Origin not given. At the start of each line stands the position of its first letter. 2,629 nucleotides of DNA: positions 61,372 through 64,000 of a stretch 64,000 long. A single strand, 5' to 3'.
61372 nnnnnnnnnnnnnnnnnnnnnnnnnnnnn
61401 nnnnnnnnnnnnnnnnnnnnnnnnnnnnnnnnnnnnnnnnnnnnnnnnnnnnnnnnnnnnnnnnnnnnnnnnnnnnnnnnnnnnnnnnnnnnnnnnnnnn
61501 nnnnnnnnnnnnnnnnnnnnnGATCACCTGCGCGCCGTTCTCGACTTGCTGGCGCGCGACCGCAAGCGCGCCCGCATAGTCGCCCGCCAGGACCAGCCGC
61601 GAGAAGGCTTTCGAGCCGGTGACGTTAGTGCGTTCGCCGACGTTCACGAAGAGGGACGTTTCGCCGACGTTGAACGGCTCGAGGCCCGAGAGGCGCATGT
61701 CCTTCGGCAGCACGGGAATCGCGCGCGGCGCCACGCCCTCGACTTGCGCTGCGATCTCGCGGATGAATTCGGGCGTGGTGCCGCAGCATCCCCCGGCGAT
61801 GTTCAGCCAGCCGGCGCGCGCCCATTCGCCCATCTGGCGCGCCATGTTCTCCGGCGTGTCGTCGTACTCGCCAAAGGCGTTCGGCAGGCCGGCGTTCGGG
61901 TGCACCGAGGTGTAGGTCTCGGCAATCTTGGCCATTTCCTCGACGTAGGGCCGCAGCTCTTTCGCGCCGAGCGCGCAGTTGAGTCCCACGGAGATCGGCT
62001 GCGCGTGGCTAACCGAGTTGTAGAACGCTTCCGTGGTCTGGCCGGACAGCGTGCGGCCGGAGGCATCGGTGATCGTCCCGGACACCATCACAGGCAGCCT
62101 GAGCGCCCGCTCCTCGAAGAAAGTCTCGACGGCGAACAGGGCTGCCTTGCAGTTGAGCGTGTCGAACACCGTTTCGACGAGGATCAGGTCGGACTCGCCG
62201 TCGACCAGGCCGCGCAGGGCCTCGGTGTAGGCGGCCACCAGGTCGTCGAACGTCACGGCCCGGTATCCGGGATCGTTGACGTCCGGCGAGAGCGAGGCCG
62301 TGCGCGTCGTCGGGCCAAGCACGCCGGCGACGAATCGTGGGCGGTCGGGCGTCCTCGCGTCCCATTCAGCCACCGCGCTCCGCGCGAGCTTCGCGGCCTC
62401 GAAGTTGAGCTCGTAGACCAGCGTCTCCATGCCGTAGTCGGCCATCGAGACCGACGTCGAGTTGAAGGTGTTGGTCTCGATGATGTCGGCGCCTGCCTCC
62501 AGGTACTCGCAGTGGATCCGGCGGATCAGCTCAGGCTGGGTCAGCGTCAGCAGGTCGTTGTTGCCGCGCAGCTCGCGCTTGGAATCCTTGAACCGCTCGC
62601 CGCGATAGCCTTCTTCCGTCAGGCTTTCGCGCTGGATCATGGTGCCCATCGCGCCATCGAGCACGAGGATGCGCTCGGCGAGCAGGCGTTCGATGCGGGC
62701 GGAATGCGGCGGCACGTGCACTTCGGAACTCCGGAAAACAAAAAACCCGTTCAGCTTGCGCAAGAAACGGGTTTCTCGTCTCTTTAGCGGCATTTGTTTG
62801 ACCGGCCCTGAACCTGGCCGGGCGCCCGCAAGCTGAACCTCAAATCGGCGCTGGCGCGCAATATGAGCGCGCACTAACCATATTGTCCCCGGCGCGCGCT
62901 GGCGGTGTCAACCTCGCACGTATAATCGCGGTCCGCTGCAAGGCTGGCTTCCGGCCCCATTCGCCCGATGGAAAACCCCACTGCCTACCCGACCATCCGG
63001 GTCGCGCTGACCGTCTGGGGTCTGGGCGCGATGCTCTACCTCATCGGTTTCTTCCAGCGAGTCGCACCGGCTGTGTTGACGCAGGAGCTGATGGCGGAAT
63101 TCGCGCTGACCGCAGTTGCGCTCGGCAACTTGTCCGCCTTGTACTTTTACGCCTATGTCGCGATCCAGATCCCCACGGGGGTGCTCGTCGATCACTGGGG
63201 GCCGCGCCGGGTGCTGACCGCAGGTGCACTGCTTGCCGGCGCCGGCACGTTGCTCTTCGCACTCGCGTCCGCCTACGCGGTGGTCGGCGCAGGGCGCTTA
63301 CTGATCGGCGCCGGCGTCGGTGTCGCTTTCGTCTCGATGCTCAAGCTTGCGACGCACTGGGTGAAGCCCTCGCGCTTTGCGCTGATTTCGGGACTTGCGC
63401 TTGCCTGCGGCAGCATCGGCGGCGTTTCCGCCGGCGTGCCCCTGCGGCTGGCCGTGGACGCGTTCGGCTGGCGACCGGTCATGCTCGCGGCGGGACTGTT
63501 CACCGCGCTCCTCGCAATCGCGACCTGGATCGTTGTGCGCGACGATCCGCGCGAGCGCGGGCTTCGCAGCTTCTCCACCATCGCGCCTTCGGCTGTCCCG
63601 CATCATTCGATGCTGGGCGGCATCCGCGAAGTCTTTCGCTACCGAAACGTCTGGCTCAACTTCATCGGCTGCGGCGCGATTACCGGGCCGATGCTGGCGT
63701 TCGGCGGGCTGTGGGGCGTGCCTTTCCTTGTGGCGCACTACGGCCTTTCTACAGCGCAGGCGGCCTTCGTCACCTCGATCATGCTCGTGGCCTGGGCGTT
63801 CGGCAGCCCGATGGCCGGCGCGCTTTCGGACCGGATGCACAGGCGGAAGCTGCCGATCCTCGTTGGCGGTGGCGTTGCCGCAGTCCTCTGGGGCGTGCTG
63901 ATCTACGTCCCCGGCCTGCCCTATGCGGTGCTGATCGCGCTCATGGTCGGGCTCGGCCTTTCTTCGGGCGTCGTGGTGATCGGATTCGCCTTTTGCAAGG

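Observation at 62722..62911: Unassigned terminator/antiterminator leader (riboswitch or attenuator candidate) upstream of metH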

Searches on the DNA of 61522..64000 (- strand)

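Call 2: search_rna_families(source=window, start=62000, end=64000, threshold=evalue, max_evalue=10, show_alignments=3)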
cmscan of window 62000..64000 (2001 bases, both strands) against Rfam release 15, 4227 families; matches with E-value up to 10: 4.
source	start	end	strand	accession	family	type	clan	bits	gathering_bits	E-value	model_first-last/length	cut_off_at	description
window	62208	62311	+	RF01781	ASdes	Gene; sRNA;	-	23.5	40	0.02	1-68/68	no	ASdes TB sRNA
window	62740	62897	+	RF02424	Bp2_287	Gene; sRNA;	-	20.7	70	0.061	1-174/174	no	Burkholderia sRNA Bp2_Cand287_SIPHT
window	62822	62851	-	RF00521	SAM_alpha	Cis-reg; riboswitch;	-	14.7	36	3.7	11-41/79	no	Alpha-proteobacteria SAM riboswitch aptamer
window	63260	63334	+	RF01390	isrG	Gene; sRNA;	-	11.5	100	2.9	1-279/279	no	isrG Hfq binding RNA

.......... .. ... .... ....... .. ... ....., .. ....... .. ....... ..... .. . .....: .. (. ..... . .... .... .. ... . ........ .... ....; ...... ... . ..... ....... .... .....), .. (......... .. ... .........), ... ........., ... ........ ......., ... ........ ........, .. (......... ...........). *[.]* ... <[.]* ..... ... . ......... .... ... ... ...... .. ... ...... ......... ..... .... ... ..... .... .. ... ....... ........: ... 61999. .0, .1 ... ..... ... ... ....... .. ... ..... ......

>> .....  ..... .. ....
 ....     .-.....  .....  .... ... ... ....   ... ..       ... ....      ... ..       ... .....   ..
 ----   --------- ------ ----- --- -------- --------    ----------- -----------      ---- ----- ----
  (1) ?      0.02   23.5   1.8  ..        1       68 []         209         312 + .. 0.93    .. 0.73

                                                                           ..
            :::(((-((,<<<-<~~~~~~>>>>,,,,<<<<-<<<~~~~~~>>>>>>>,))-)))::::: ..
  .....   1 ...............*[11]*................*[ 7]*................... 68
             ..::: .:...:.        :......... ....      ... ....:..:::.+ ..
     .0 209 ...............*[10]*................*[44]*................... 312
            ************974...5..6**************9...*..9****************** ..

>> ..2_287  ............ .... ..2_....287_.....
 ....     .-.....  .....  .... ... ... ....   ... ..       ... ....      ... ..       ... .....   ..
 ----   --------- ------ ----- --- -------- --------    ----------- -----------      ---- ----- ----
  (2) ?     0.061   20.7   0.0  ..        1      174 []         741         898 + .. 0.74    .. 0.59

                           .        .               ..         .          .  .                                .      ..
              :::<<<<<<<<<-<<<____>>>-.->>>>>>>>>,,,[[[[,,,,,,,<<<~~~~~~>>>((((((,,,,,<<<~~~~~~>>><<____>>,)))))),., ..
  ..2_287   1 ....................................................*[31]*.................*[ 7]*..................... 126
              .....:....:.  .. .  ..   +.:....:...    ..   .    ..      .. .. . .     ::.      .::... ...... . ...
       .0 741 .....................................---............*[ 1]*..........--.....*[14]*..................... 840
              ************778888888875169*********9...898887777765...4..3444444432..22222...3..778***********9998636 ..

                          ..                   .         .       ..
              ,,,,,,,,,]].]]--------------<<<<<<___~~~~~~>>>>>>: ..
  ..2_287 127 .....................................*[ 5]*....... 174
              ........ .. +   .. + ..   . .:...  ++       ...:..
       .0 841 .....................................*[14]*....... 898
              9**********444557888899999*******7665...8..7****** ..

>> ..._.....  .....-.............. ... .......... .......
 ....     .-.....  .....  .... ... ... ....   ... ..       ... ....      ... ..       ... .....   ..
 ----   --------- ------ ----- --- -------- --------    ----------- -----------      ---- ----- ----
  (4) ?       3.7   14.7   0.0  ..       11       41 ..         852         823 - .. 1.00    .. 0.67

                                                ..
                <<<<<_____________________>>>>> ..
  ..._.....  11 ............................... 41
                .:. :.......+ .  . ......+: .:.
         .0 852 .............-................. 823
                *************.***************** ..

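Call 6: search_rna_families(source=window, start=62700, end=62920, threshold=evalue, max_evalue=10, show_alignments=6)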
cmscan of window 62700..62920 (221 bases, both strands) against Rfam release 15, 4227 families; matches with E-value up to 10: 12.
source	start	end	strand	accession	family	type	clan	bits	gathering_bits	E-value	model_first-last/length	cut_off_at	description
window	62740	62897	+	RF02424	Bp2_287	Gene; sRNA;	-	20.7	70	0.0067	1-174/174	no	Burkholderia sRNA Bp2_Cand287_SIPHT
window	62735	62803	-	RF02495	ohsC_RNA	Gene; antitoxin;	-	17.1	50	2.8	1-77/77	no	Oppression of Hydrophobic ORF by sRNA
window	62736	62779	-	RF00900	mir-255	Gene; miRNA;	-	16.4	50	2.2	1-59/59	no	mir-255 microRNA precursor family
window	62802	62920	-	RF00261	IRES_L-myc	Cis-reg; IRES;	-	16.1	60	0.28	55-221/221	5'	L-myc internal ribosome entry site (IRES)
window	62734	62779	-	RF04343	Plastid-psbA-2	Cis-reg;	CL00153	14.8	55.8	3.3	1-60/60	no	Plastid-psbA-2 3UTR RNA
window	62822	62851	-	RF00521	SAM_alpha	Cis-reg; riboswitch;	-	14.7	36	0.41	11-41/79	no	Alpha-proteobacteria SAM riboswitch aptamer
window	62784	62860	-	RF00499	Parecho_CRE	Cis-reg;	-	14.3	55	1.6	1-116/116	no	Human parechovirus 1 (HPeV1) cis regulatory element (CRE)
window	62736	62817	-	RF00506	Thr_leader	Cis-reg; leader;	-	13.9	55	3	1-118/118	no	Threonine operon leader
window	62787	62819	-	RF01834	fiv_FSE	Cis-reg; frameshift_element;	-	13.5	53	1.2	1-35/35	no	ribosomal frameshift site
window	62739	62822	-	RF02607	AbsR25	Gene; sRNA;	-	13.1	47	5.9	1-164/164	no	Acinetobacter sRNA 25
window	62737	62777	-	RF00110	RybB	Gene; sRNA;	-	11.4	40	6.9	28-79/79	no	RybB RNA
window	62772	62801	+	RF00067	SNORD15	Gene; snRNA; snoRNA; CD-box;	CL00045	10.4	75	3.8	112-141/146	no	Small nucleolar RNA SNORD15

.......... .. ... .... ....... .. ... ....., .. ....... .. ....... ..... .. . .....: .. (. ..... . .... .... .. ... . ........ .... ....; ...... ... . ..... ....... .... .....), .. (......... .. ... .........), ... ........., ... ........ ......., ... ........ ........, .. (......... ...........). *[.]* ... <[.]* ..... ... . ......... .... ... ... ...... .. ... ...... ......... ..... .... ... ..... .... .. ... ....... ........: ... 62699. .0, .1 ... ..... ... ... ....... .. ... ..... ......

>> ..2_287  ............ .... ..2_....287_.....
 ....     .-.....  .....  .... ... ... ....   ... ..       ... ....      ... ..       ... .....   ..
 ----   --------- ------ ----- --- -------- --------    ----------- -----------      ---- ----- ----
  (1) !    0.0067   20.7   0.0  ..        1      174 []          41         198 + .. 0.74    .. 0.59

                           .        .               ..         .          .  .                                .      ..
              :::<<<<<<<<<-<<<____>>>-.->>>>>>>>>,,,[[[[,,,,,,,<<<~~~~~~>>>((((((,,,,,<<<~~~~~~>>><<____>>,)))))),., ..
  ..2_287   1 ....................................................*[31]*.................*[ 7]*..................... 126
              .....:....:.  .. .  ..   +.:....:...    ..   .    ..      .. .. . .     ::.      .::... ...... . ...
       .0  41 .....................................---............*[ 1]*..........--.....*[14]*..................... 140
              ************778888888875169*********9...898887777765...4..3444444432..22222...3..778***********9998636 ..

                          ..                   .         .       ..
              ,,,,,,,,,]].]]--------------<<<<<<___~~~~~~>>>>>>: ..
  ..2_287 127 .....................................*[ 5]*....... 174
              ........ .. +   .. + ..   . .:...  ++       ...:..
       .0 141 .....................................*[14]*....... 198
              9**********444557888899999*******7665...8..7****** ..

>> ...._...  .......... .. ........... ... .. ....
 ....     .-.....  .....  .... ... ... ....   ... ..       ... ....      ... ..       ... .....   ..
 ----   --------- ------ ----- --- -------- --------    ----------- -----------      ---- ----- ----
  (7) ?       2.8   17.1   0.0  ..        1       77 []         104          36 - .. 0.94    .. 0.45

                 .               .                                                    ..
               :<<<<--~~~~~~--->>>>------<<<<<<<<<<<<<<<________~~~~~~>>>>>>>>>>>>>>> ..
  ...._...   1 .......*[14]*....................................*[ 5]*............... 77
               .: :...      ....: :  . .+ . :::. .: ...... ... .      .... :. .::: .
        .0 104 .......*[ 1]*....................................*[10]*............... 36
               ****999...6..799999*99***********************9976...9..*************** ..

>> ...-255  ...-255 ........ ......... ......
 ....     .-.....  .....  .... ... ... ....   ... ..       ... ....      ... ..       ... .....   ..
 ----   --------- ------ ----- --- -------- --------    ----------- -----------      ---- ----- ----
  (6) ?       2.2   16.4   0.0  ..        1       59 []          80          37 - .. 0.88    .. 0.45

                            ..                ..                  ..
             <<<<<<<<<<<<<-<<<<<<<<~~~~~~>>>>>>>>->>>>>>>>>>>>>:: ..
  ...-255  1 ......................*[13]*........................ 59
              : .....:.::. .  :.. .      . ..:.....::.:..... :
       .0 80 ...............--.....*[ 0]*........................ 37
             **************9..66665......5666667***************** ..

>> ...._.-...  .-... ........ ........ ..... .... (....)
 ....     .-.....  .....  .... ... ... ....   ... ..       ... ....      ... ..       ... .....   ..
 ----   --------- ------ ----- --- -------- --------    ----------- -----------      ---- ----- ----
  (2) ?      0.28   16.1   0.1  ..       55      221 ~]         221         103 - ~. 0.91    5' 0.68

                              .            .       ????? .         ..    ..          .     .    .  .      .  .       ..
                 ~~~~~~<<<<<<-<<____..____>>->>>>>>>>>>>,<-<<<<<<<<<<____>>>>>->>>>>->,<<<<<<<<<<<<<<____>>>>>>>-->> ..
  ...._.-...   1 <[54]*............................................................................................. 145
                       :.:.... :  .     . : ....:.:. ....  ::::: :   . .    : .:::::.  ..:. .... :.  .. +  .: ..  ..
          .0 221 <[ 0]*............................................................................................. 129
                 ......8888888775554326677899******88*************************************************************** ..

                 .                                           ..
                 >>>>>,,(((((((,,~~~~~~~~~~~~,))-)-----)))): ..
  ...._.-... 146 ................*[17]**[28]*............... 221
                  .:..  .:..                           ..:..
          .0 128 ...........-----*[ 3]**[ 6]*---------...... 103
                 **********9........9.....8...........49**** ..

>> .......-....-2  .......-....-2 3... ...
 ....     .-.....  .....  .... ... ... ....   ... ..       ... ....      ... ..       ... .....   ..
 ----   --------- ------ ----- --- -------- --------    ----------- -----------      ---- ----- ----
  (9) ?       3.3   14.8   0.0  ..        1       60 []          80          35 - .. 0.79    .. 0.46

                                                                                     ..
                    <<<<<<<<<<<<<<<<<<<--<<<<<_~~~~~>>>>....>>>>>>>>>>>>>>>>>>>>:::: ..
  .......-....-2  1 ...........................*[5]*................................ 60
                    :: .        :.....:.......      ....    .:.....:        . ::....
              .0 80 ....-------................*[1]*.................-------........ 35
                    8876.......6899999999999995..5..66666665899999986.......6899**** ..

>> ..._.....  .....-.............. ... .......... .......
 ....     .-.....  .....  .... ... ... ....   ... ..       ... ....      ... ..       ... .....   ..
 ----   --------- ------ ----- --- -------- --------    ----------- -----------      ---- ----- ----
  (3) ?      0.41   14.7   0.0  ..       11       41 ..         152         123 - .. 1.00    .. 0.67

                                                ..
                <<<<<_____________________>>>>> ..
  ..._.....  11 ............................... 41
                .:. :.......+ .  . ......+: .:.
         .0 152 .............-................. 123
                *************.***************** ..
